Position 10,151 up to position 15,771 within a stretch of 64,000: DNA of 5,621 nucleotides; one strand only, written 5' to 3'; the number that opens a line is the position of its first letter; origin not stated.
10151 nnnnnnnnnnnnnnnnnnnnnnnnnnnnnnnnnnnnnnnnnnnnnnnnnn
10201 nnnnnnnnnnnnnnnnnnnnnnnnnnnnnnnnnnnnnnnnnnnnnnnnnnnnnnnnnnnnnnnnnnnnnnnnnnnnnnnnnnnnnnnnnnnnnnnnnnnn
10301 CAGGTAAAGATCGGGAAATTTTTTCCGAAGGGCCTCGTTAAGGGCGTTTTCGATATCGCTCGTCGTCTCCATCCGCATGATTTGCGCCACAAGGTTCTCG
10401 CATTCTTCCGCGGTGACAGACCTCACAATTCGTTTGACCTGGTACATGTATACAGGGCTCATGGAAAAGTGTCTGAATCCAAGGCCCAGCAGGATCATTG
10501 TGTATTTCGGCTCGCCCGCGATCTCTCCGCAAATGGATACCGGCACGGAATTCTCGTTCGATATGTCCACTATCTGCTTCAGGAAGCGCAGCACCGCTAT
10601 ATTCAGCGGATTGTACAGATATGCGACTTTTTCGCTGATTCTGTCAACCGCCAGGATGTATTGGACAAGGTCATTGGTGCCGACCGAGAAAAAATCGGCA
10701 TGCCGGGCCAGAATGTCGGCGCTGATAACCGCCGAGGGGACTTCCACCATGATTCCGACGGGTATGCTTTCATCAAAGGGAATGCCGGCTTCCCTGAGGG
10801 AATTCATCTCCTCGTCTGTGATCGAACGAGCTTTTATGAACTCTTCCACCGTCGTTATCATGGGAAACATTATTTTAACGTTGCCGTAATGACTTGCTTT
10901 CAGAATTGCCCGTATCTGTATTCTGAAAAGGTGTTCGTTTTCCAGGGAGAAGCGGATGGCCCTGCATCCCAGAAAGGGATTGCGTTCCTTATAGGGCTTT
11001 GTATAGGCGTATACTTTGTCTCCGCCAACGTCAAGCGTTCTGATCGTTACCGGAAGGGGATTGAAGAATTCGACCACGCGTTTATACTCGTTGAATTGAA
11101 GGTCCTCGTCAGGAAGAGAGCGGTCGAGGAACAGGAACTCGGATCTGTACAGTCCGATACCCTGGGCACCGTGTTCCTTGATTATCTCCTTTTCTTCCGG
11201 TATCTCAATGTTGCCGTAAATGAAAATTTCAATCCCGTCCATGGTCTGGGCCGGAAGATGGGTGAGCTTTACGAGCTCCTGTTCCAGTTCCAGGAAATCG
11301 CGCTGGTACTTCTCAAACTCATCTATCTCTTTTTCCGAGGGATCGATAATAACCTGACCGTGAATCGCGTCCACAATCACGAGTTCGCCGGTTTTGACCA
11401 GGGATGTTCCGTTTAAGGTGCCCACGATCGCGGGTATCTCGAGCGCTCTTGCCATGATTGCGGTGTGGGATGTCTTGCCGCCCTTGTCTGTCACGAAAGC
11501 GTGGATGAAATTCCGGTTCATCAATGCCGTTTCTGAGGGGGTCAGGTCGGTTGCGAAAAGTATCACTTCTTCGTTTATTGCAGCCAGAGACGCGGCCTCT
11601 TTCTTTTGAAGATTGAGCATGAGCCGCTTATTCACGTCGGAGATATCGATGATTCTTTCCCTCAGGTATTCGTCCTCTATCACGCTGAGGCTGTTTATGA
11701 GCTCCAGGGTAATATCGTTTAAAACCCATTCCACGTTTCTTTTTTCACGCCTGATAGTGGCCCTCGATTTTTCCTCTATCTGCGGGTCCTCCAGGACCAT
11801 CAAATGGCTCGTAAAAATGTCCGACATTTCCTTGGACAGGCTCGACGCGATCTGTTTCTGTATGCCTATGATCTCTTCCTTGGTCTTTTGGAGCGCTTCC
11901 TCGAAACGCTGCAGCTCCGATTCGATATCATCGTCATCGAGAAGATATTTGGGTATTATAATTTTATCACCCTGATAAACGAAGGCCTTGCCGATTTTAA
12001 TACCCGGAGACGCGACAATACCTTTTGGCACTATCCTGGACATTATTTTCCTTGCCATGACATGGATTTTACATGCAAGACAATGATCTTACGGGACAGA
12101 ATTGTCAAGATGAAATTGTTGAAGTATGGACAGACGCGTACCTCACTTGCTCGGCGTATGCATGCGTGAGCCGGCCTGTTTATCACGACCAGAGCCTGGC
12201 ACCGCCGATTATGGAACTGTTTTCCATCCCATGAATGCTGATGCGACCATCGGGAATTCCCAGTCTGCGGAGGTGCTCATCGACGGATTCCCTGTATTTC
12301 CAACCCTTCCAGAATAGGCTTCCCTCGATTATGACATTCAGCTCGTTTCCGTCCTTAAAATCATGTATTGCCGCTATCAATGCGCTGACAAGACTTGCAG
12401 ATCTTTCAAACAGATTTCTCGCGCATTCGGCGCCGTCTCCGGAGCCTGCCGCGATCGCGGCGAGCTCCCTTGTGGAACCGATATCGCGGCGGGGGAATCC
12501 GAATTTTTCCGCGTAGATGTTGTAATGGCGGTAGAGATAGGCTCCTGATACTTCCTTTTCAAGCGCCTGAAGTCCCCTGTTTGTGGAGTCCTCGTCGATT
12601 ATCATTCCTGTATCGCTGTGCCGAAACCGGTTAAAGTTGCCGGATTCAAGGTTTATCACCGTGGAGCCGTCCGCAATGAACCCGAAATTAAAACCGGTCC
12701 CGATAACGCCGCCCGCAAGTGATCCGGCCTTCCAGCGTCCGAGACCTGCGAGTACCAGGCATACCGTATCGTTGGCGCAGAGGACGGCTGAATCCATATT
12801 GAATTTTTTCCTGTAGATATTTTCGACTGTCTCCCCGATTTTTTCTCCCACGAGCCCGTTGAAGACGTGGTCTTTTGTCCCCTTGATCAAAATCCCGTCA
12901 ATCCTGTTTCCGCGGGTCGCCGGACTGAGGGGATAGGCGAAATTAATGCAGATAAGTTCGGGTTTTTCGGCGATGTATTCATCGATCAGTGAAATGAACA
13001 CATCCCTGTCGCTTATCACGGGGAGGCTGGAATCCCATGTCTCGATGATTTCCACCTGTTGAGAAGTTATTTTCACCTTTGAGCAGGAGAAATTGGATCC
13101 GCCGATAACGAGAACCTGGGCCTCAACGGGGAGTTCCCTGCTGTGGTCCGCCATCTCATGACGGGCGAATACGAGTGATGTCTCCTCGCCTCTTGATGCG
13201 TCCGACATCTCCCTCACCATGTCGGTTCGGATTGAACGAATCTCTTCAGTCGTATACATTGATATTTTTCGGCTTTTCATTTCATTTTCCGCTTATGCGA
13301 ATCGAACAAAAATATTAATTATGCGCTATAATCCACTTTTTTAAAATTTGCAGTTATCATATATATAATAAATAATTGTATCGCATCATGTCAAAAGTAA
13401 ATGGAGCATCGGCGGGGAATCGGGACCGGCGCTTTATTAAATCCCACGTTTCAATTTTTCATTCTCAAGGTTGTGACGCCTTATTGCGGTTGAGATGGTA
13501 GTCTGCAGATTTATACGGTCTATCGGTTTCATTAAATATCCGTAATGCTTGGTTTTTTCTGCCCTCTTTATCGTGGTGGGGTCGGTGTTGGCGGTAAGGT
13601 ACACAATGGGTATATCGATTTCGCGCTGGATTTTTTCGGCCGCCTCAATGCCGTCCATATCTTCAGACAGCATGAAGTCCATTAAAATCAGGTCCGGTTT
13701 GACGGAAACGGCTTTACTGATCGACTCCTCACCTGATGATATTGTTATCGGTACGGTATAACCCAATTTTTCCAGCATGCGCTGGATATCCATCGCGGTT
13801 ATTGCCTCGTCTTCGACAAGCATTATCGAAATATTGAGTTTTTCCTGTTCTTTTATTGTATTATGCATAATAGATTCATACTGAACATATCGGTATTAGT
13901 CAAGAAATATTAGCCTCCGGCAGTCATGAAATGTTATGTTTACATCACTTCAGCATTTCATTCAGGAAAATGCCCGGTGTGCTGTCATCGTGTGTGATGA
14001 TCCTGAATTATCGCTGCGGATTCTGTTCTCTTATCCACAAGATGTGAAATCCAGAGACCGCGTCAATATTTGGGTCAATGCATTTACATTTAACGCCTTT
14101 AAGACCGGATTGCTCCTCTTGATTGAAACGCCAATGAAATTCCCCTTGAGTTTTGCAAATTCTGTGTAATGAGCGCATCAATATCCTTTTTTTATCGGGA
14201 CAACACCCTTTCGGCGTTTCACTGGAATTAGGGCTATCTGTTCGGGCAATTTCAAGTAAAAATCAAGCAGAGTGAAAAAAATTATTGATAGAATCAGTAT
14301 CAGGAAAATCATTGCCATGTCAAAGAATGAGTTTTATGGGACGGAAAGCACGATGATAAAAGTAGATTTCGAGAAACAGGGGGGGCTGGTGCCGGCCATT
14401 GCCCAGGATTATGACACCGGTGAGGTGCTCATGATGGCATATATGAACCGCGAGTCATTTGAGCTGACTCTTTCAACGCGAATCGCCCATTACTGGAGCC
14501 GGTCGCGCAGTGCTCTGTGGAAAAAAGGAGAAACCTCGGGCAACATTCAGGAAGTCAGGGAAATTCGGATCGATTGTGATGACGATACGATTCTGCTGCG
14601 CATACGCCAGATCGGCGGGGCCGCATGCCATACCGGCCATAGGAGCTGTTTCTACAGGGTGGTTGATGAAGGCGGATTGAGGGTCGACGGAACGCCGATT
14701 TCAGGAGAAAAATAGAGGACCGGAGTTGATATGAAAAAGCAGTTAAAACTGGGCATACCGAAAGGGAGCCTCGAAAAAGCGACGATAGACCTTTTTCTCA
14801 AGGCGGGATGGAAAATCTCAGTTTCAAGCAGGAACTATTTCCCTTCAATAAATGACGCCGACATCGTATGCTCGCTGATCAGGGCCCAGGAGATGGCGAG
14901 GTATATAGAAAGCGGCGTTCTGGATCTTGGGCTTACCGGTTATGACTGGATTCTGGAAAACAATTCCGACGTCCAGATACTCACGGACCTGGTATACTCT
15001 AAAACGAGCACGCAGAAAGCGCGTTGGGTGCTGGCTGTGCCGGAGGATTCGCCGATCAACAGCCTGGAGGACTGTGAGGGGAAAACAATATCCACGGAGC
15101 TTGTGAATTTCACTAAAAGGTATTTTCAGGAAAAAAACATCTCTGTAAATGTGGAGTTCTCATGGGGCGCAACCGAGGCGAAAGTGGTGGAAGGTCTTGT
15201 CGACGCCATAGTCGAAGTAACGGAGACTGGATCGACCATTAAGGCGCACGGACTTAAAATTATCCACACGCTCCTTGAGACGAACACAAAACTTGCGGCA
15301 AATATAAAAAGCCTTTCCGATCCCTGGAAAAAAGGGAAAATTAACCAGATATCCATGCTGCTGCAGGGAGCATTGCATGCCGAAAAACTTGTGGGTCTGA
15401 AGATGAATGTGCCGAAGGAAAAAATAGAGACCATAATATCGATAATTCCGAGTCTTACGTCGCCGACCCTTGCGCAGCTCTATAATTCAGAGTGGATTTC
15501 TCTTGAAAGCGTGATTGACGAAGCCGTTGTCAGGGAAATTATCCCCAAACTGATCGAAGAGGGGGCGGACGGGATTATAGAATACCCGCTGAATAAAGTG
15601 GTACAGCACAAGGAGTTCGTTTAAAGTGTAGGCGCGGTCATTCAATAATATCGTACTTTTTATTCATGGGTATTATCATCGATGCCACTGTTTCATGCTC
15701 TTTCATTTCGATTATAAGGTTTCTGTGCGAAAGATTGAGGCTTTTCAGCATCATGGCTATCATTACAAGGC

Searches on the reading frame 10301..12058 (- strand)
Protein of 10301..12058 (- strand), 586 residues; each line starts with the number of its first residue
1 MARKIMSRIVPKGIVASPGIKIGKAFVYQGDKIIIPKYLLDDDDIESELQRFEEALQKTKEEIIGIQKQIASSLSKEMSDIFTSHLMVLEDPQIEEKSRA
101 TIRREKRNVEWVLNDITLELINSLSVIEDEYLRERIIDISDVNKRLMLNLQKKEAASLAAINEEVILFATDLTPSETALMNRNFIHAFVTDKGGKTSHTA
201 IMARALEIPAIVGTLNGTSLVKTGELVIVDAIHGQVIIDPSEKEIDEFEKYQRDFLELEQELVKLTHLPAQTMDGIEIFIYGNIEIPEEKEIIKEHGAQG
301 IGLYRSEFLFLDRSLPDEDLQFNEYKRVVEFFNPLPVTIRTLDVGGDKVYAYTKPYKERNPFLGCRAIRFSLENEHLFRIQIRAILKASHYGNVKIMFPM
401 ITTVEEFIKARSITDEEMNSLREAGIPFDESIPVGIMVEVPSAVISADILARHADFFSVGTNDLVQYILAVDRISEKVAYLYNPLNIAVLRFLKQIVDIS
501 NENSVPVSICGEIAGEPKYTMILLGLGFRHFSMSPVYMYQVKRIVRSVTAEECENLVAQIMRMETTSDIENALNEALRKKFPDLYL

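Call 15: search_protein_families(library=pfam, proteins=[window:10301-12058:-])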
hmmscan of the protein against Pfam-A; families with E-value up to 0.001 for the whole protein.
window:10301-12058:- (586 aa): 3 families
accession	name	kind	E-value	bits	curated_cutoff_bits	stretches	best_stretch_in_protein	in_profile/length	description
PF02896.24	PEP-utilizers_C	-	2.4e-105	352.3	22.8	1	261-548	3-291/293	PEP-utilising enzyme, PEP-binding domain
PF05524.18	PEP-utilisers_N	-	2e-28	99.4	24.4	1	12-135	1-121/121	PEP-utilising enzyme, N-terminal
PF00391.29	PEP-utilizers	-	2.4e-23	82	23.1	1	162-234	2-72/72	PEP-utilising enzyme, mobile domain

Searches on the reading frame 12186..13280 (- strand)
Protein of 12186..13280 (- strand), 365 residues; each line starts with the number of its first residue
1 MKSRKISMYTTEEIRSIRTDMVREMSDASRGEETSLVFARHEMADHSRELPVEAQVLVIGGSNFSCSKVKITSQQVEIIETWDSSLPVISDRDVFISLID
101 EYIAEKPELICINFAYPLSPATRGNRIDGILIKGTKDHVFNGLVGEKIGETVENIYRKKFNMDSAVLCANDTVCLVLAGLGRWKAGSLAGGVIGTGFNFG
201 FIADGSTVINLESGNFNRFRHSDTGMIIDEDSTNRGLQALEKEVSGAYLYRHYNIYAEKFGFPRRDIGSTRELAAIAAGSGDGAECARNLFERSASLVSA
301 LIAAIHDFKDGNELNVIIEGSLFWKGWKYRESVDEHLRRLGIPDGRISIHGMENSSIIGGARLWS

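Call 15: search_protein_families(library=pfam, proteins=[window:12186-13280:-])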
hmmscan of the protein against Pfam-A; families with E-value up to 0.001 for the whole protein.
window:12186-13280:- (365 aa): 1 family
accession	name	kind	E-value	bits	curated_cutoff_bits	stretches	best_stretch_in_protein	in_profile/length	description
PF03727.22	Hexokinase_2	-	3.1e-15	56.7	24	2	290-361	160-237/242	Hexokinase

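Call 50: search_protein_families(library=ncbifam, proteins=[window:12186-13280:-])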
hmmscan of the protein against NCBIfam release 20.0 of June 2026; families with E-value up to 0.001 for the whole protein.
window:12186-13280:- (365 aa): 0 families

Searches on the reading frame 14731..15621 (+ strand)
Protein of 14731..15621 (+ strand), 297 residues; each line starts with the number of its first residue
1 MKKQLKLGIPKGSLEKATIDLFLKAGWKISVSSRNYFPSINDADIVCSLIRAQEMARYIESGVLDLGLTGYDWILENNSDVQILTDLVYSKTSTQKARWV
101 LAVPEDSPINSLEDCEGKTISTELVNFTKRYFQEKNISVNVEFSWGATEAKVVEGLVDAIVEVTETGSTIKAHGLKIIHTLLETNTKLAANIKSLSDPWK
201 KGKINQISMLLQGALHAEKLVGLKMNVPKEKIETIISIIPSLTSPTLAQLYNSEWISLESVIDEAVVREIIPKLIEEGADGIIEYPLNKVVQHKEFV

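Call 16: search_protein_families(library=pfam, proteins=[window:14731-15621:+])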
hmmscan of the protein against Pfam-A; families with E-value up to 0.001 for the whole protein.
window:14731-15621:+ (297 aa): 3 families
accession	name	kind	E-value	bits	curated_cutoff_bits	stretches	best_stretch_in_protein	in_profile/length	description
PF01634.23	HisG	-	2.1e-44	151.7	25.5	1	51-212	1-157/158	ATP phosphoribosyltransferase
PF08029.16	HisG_C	-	3.9e-22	78.6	23.5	1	217-289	1-73/73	HisG, C-terminal domain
PF12974.12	Phosphonate-bd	-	0.00026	20.9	27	1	54-122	41-110/242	ABC transporter, phosphonate, periplasmic substrate-binding protein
